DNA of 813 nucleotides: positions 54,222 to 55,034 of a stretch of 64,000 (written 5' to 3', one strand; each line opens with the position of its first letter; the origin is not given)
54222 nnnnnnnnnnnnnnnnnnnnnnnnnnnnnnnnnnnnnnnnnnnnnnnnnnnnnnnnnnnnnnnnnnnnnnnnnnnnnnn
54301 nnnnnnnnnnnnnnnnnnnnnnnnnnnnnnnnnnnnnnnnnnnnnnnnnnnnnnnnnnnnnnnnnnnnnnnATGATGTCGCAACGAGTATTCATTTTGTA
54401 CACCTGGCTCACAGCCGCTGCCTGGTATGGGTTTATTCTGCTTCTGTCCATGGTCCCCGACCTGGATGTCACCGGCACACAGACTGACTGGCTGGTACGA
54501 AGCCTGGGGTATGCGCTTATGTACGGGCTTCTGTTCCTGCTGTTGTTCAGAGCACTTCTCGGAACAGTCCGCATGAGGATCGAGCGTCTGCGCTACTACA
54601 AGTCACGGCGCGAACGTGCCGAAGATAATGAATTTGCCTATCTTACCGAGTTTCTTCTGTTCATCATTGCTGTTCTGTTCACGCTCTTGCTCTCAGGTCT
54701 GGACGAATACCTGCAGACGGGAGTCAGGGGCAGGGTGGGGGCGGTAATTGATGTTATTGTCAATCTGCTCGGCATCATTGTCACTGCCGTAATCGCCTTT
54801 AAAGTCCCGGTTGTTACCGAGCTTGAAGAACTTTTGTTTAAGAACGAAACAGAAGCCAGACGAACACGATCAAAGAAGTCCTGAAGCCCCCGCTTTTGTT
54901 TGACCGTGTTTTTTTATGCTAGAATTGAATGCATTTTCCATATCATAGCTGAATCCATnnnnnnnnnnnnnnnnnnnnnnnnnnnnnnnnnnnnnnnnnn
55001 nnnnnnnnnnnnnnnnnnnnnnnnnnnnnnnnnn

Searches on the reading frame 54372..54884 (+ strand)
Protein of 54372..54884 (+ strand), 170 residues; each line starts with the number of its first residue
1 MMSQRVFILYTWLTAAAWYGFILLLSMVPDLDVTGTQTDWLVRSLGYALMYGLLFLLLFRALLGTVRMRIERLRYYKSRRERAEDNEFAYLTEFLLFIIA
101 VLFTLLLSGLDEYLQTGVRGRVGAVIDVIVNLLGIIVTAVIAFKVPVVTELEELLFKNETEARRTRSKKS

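Call 15: search_protein_families(library=pfam, proteins=[window:54372-54884:+], max_evalue=0.01)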
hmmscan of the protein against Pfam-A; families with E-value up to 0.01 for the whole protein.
window:54372-54884:+ (170 aa): 1 family
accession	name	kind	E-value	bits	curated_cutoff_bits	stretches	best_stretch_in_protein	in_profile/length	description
PF04892.17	VanZ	-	2.1e-06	28.8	30.1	1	48-143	62-123/126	VanZ like family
